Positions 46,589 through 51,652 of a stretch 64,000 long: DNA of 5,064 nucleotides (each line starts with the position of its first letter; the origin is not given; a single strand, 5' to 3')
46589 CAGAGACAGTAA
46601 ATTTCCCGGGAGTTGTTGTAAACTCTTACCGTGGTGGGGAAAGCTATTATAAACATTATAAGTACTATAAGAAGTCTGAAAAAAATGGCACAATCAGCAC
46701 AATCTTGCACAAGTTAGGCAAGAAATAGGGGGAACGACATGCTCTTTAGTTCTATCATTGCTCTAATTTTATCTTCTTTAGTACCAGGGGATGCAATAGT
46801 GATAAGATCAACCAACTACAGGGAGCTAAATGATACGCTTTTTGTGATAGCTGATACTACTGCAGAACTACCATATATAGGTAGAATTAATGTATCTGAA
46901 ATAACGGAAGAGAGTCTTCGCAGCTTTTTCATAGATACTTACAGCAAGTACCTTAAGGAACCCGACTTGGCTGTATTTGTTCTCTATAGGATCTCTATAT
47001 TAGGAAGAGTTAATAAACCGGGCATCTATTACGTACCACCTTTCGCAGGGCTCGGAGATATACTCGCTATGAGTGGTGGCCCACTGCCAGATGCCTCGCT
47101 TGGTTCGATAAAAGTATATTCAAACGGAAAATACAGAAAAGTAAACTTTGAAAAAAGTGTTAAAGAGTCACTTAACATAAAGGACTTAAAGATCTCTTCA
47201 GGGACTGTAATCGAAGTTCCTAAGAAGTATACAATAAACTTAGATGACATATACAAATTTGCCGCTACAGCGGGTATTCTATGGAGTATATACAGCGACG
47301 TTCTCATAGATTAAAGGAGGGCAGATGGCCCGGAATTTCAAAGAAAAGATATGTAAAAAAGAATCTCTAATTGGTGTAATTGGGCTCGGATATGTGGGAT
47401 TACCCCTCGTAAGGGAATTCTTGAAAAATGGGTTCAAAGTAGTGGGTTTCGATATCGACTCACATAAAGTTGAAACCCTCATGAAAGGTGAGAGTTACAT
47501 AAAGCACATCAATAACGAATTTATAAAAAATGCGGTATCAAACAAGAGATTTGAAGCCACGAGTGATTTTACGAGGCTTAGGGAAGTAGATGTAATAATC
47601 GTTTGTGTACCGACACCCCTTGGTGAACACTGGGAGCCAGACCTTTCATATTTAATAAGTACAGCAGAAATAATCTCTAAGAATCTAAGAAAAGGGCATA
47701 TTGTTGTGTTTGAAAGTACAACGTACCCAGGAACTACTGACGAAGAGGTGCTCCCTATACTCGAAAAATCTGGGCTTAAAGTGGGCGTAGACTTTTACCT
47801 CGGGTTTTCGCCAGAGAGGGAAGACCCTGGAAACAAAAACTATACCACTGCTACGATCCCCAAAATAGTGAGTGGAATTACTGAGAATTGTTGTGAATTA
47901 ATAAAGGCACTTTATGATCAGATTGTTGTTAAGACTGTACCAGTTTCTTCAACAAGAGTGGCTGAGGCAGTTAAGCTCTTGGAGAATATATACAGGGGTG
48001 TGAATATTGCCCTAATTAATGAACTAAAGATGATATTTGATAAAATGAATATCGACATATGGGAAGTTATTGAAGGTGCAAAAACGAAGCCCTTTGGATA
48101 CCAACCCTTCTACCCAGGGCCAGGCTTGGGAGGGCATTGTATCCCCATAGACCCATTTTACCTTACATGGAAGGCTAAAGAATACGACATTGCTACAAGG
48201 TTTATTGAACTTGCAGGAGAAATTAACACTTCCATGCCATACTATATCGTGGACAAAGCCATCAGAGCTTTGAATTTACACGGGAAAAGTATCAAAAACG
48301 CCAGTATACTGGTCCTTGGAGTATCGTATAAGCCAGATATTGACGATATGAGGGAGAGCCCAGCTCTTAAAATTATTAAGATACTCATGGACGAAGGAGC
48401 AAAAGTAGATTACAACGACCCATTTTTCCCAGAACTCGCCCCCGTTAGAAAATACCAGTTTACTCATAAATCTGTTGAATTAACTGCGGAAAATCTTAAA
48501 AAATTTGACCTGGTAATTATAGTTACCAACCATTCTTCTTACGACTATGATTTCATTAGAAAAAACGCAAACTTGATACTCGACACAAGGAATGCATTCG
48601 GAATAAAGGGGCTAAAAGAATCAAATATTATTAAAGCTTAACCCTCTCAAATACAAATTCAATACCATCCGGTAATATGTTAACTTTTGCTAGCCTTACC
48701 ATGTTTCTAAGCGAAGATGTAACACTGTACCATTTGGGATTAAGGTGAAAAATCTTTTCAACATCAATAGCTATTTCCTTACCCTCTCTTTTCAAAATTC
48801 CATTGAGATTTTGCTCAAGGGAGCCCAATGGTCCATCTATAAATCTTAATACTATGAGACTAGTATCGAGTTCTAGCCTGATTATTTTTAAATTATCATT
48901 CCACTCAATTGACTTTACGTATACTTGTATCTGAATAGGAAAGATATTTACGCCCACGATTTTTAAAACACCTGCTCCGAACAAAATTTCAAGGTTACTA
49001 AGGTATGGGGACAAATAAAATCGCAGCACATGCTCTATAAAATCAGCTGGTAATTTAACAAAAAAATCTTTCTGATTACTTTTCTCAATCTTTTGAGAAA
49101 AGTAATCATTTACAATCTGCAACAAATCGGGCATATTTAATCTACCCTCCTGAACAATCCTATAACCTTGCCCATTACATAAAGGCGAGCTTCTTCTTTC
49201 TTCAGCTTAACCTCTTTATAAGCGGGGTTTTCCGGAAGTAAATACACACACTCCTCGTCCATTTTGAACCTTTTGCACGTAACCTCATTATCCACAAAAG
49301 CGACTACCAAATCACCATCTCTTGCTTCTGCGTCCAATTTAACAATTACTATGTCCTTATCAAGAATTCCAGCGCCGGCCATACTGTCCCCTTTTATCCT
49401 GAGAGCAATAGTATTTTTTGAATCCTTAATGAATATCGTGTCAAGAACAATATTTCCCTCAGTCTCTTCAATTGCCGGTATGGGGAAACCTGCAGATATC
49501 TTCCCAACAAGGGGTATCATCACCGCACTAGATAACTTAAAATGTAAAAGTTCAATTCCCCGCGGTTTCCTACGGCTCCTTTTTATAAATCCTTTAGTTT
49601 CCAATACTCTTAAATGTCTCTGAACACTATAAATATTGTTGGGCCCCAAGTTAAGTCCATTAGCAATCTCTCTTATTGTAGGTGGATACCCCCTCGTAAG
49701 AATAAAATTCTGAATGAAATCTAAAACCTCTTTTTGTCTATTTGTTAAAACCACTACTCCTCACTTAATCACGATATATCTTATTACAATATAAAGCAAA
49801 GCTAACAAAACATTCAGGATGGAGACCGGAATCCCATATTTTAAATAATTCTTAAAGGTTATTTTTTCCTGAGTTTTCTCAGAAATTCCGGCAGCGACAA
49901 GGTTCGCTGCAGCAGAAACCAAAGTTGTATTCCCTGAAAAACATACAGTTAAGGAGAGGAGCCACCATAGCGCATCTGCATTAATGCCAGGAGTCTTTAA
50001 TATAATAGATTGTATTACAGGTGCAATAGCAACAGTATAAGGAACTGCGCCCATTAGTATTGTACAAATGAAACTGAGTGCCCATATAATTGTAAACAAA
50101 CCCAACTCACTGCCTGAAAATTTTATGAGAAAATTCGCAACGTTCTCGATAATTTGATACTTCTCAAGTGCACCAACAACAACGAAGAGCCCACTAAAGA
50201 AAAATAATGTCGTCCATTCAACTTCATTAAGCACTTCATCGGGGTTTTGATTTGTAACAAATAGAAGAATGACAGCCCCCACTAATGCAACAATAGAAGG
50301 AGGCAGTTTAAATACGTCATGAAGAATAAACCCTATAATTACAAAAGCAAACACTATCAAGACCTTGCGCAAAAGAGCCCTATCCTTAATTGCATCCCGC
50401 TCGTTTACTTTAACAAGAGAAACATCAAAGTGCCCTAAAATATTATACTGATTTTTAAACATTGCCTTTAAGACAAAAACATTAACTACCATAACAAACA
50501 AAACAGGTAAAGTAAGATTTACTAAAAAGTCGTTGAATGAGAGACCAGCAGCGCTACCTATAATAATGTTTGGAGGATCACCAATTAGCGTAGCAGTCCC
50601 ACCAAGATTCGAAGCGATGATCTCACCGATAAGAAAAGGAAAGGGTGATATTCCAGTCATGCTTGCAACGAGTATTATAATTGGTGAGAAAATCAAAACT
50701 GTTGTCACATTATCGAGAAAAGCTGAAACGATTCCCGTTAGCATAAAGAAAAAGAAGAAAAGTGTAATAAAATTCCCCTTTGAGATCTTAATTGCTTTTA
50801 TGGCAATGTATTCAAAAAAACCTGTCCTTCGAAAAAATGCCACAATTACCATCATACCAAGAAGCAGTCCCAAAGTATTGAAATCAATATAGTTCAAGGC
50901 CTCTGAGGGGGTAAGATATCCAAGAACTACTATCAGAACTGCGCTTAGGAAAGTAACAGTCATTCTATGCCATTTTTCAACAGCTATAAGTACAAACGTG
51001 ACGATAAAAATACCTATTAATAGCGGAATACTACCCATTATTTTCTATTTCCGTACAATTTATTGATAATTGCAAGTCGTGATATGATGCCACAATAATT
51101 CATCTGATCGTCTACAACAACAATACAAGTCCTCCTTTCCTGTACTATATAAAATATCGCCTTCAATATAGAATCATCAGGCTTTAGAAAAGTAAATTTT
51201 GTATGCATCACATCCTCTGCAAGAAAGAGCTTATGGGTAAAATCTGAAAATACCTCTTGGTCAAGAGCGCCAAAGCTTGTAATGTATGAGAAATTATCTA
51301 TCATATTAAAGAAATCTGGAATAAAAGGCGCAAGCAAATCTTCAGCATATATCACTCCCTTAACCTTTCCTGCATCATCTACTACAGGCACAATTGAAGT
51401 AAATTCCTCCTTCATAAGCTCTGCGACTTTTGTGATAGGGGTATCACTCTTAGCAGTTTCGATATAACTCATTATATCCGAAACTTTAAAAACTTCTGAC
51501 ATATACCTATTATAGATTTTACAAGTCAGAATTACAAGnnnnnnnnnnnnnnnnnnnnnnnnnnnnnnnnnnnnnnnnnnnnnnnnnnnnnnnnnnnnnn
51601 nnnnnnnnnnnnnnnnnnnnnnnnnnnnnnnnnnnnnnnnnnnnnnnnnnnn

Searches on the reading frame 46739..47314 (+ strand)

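Call 13: search_protein_families(library=pfam, proteins=[window:46739-47314:+], max_evalue=0.001)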
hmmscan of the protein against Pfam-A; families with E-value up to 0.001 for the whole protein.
window:46739-47314:+ (191 aa): 2 families
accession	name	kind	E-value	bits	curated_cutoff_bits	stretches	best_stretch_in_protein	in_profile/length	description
PF10531.15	SLBB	-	1.4e-09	38.1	27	1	85-133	2-52/55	SLBB domain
PF02563.21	Poly_export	-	6.4e-08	33.1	28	1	14-81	9-76/77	Polysaccharide biosynthesis/export protein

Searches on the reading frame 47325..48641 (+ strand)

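Call 13: search_protein_families(library=pfam, proteins=[window:47325-48641:+], max_evalue=0.001)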
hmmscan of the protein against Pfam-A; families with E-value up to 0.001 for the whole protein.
window:47325-48641:+ (438 aa): 6 families
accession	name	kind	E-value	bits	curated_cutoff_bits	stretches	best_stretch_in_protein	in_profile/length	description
PF03721.20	UDPG_MGDP_dh_N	-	2.8e-46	157.9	27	1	16-193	3-184/187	UDP-glucose/GDP-mannose dehydrogenase family, NAD binding domain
PF00984.24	UDPG_MGDP_dh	-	1.6e-31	108.7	25.4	1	212-302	2-93/94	UDP-glucose/GDP-mannose dehydrogenase family, central domain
PF03720.21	UDPG_MGDP_dh_C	-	2.7e-24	85.9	30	1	329-425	1-101/103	UDP-glucose/GDP-mannose dehydrogenase family, UDP binding domain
PF03446.21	NAD_binding_2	-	1.7e-10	41.6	21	1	16-140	2-102/161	NAD binding domain of 6-phosphogluconate dehydrogenase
PF01210.29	NAD_Gly3P_dh_N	-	6.3e-05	23.4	23.1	0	16-113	2-95/158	NAD-dependent glycerol-3-phosphate dehydrogenase N-terminus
PF02254.24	TrkA_N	-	0.00076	20.2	23.8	0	18-54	3-39/116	TrkA-N domain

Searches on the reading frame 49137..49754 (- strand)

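Call 90: search_protein_families(library=pfam, proteins=[window:49137-49754:-], max_evalue=0.000001)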
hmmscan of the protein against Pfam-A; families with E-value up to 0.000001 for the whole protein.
window:49137-49754:- (205 aa): 2 families
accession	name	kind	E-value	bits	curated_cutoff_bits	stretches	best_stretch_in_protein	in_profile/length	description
PF00717.28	Peptidase_S24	-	3.5e-33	114.2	23.3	1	81-198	1-116/116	Peptidase S24-like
PF01726.22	LexA_DNA_bind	-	6.6e-20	71.1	23.7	1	3-66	4-65/65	LexA DNA binding domain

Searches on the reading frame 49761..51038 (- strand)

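Call 90: search_protein_families(library=pfam, proteins=[window:49761-51038:-], max_evalue=0.000001)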
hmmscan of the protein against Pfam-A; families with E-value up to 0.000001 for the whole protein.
window:49761-51038:- (425 aa): 3 families
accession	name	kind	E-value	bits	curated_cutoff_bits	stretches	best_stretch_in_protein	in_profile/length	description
PF03600.22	CitMHS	-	9.2e-82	275.3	31.9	1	15-363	1-335/336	Citrate transporter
PF02040.21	ArsB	-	5.5e-20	72.6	22.2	1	10-418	5-420/423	Arsenical pump membrane protein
PF00939.25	Na_sulph_symp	-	1.2e-15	57.9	27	1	176-419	223-464/472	Sodium:sulfate symporter transmembrane region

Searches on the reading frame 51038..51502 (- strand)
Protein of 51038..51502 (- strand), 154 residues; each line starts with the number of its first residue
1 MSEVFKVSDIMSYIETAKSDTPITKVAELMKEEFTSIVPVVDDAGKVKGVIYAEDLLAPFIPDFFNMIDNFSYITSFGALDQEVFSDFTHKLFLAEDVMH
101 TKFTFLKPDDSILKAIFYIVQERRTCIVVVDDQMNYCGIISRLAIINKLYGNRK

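Call 90: search_protein_families(library=pfam, proteins=[window:51038-51502:-], max_evalue=0.000001)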
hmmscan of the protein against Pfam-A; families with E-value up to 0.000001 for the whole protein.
window:51038-51502:- (154 aa): 1 family
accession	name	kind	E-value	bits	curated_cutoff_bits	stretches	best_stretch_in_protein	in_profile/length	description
PF00571.33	CBS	-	2.3e-21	76.3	24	2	7-57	1-52/57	CBS domain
